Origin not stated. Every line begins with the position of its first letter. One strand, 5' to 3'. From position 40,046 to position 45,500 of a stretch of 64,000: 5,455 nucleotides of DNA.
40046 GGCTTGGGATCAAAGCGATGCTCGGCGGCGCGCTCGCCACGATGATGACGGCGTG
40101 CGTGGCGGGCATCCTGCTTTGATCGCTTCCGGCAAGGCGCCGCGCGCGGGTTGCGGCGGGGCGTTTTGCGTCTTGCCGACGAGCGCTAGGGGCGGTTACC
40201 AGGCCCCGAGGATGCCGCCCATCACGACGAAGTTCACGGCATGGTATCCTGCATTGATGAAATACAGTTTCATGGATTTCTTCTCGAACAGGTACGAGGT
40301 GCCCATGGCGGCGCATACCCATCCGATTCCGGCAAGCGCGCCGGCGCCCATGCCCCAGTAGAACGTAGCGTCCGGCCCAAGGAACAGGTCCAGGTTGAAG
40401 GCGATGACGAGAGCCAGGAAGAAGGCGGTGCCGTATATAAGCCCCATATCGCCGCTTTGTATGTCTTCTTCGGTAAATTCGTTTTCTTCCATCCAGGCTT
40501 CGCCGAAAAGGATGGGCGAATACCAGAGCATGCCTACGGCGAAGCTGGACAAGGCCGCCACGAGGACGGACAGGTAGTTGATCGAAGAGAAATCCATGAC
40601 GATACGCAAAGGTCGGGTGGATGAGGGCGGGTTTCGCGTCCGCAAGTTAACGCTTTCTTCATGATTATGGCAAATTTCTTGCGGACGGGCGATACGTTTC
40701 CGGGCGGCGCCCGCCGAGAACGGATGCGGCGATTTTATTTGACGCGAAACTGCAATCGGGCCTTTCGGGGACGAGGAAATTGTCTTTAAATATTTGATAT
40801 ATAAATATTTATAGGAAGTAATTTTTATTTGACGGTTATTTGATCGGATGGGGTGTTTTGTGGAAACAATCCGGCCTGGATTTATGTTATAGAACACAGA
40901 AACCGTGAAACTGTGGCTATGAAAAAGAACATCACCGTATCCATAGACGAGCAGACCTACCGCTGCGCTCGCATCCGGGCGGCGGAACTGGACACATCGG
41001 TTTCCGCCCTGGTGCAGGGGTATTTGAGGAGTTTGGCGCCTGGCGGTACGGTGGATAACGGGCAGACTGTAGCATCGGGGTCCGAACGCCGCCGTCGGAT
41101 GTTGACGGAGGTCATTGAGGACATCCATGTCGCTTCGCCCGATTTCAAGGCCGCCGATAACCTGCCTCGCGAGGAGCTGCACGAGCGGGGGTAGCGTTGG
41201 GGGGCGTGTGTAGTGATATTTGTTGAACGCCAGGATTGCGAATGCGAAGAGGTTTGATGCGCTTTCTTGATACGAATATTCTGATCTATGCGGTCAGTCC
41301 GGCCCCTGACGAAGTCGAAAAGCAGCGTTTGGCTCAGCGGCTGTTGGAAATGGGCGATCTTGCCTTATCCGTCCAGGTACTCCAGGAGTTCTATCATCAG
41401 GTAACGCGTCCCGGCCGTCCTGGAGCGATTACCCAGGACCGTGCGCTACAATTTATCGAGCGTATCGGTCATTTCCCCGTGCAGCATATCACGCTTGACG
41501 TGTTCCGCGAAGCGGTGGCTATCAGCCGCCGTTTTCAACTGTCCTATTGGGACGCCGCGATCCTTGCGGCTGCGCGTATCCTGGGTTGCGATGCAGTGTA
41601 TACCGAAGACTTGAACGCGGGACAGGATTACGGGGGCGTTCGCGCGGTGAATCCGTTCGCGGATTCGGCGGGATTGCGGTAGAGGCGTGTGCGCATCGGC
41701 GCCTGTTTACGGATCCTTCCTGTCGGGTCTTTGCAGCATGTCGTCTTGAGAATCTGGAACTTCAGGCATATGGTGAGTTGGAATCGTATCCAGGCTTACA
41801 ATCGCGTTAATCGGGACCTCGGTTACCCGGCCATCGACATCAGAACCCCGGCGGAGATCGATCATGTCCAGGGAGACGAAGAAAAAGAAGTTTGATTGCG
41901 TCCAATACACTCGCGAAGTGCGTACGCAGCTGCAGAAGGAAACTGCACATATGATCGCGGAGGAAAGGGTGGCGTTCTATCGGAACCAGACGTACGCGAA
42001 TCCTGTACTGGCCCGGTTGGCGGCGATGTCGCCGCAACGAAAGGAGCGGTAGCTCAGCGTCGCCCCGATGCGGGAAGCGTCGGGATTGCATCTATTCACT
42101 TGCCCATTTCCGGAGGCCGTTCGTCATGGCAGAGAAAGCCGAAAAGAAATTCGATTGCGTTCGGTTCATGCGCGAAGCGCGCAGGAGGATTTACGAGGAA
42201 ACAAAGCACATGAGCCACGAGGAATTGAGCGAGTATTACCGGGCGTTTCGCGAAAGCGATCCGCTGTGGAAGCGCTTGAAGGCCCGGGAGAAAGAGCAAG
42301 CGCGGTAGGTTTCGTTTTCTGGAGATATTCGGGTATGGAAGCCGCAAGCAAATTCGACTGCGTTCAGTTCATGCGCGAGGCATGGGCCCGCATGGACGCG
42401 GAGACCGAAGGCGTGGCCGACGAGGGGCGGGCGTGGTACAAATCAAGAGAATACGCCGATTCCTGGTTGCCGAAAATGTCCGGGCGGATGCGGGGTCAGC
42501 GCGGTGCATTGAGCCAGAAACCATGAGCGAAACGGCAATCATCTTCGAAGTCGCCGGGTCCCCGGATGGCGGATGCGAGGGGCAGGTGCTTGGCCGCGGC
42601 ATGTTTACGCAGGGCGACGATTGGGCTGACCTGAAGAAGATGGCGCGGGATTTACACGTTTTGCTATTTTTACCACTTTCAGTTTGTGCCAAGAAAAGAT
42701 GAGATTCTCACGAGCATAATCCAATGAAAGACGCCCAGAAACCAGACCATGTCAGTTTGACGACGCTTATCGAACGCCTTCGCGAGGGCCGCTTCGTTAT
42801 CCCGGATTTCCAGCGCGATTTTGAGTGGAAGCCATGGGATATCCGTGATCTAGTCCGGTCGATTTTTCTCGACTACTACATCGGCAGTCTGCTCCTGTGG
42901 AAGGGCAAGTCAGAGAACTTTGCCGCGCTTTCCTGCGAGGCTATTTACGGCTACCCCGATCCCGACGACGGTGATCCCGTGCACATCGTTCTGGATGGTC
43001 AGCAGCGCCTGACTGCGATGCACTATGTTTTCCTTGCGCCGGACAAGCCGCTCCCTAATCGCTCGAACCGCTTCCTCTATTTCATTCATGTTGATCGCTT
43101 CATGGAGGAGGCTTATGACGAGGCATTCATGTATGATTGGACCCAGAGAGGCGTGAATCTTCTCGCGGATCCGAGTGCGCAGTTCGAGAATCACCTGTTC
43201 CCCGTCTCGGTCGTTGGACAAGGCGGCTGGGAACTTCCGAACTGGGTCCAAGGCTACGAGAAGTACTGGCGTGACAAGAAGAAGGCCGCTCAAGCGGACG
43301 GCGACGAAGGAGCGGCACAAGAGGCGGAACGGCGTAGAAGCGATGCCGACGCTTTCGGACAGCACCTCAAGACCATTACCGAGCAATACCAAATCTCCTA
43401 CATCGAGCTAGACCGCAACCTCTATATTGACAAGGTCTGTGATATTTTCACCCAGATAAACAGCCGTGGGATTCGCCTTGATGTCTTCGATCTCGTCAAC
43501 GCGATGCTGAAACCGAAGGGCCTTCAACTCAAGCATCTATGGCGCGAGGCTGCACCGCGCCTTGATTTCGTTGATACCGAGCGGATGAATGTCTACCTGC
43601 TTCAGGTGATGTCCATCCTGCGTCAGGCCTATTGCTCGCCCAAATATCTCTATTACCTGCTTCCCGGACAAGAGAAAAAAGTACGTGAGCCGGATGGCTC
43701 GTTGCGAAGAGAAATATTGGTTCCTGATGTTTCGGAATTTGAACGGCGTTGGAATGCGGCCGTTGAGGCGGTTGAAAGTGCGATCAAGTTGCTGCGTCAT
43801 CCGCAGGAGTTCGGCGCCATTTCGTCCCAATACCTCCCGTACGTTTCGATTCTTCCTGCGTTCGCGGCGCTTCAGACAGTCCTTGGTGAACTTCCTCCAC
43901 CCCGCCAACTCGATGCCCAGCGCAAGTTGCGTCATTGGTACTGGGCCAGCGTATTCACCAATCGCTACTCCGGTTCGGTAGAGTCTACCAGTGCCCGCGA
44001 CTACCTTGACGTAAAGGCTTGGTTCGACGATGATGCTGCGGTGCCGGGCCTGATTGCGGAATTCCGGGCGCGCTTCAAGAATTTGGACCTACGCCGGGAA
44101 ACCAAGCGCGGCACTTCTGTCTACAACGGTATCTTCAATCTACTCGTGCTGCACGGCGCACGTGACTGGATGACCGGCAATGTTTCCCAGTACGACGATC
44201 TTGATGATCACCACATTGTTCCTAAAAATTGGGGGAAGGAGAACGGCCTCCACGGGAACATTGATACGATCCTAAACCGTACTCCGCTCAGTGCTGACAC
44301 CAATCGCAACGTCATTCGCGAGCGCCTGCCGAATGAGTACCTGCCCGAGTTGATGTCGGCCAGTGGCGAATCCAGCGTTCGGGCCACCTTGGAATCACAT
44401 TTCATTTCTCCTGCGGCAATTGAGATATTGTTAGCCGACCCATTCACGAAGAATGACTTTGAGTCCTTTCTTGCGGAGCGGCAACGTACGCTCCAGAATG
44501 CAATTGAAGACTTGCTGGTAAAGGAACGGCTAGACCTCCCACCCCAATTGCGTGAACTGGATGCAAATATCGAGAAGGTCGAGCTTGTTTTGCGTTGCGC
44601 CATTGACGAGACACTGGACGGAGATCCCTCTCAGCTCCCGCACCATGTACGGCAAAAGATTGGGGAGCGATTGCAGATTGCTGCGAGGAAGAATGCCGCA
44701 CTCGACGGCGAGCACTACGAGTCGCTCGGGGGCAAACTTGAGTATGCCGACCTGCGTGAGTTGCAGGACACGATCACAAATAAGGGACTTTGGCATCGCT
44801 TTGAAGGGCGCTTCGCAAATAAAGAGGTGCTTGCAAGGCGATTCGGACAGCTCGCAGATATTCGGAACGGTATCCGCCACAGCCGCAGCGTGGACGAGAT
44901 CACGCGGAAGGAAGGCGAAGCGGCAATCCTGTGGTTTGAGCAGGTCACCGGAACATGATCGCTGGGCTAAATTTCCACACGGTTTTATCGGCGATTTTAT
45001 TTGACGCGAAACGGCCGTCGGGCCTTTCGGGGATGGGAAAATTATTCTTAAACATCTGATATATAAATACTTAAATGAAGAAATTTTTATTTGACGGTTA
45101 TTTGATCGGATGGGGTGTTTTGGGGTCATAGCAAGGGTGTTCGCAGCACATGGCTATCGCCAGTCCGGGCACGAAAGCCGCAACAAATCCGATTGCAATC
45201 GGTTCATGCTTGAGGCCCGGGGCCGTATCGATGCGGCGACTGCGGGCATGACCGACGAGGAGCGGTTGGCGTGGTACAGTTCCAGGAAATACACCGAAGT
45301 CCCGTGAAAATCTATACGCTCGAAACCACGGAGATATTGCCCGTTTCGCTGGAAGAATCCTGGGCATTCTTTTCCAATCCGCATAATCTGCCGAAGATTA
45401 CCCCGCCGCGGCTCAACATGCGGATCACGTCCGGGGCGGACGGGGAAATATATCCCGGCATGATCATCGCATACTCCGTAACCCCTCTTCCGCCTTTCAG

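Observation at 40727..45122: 4.3-kb accessory islet bounded by 134-bp direct repeats and lacking any recombinase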

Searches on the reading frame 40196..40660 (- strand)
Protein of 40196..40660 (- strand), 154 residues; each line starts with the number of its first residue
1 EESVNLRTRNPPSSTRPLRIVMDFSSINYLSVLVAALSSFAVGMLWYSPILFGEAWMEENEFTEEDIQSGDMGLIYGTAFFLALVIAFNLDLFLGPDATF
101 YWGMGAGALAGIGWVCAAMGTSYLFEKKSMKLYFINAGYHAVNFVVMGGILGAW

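Call 12: search_protein_families(library=pfam, proteins=[window:40196-40660:-], max_evalue=0.01)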
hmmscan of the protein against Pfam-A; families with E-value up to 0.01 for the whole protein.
window:40196-40660:- (154 aa): 1 family
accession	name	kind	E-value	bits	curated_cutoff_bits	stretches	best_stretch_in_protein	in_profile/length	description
PF08570.15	DUF1761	-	1.9e-29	102.9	31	1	30-152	1-123/123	Protein of unknown function (DUF1761)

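Call 13: search_protein_families(library=ncbifam, proteins=[window:40196-40660:-], max_evalue=0.01)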
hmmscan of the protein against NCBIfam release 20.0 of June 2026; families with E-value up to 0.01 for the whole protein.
window:40196-40660:- (154 aa): 0 families

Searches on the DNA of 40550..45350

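Call 38: search_rna_families(source=window, start=40550, end=45350, threshold=evalue, max_evalue=1)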
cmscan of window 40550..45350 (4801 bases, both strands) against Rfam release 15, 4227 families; matches with E-value up to 1: 1.
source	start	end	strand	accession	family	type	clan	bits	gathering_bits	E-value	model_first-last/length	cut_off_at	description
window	43948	43966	-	RF01380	HIV-1_SD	Cis-reg;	-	28.6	30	0.0055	1-19/19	no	Human immunodeficiency virus type 1 major splice donor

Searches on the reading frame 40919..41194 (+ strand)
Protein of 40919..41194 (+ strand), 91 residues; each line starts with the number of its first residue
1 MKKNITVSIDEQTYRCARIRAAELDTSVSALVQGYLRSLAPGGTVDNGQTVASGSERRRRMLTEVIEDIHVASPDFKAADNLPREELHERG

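Call 12: search_protein_families(library=pfam, proteins=[window:40919-41194:+], max_evalue=0.01)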
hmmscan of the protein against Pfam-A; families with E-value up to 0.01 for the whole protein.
window:40919-41194:+ (91 aa): 1 family
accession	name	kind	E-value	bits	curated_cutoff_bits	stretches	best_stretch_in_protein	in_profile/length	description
PF19891.5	DUF6364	-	1.5e-05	25.8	27.3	1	1-69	1-49/70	Family of unknown function (DUF6364)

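Call 13: search_protein_families(library=ncbifam, proteins=[window:40919-41194:+], max_evalue=0.01)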
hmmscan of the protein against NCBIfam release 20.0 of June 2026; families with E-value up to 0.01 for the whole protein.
window:40919-41194:+ (91 aa): 0 families

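Call 69: search_protein_families(library=pfam, proteins=[window:40919-41191:+], max_evalue=5)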
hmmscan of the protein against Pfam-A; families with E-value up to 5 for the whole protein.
window:40919-41191:+ (91 aa): 3 families
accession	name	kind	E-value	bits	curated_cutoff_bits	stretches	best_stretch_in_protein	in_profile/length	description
PF19891.5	DUF6364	-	1.5e-05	25.8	27.3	1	1-69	1-49/70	Family of unknown function (DUF6364)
PF02545.19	Maf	-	0.038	14.1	27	1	51-80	4-33/187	Maf-like protein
PF13328.12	HD_4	-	0.089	13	27.2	1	22-72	61-113/156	HD domain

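Call 70: search_protein_families(library=padloc, proteins=[window:40919-41191:+], max_evalue=0.01)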
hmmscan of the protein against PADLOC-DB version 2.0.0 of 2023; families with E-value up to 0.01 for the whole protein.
window:40919-41191:+ (91 aa): 0 families

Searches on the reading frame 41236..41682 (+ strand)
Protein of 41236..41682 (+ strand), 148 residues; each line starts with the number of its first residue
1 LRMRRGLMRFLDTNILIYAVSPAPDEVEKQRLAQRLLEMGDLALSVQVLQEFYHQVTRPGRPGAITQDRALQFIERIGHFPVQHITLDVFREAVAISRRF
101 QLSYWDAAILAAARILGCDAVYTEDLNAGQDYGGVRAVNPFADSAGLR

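Call 12: search_protein_families(library=pfam, proteins=[window:41236-41682:+], max_evalue=0.01)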
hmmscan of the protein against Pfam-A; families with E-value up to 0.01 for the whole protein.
window:41236-41682:+ (148 aa): 1 family
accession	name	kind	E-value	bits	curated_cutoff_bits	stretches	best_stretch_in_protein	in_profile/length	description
PF01850.27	PIN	-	5.4e-15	56.5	23.6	1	10-126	2-112/120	PIN domain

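Call 13: search_protein_families(library=ncbifam, proteins=[window:41236-41682:+], max_evalue=0.01)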
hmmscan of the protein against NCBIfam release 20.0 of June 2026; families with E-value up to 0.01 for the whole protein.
window:41236-41682:+ (148 aa): 1 family
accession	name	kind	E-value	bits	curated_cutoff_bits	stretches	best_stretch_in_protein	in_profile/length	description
TIGR00028.1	Mtu_PIN_fam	subfamily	5.7e-05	23.4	73.6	1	8-141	2-141/143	TA system VapC family ribonuclease toxin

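Call 70: search_protein_families(library=padloc, proteins=[window:41236-41679:+], max_evalue=0.01)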
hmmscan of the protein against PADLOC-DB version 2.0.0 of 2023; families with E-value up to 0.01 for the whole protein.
window:41236-41679:+ (148 aa): 0 families
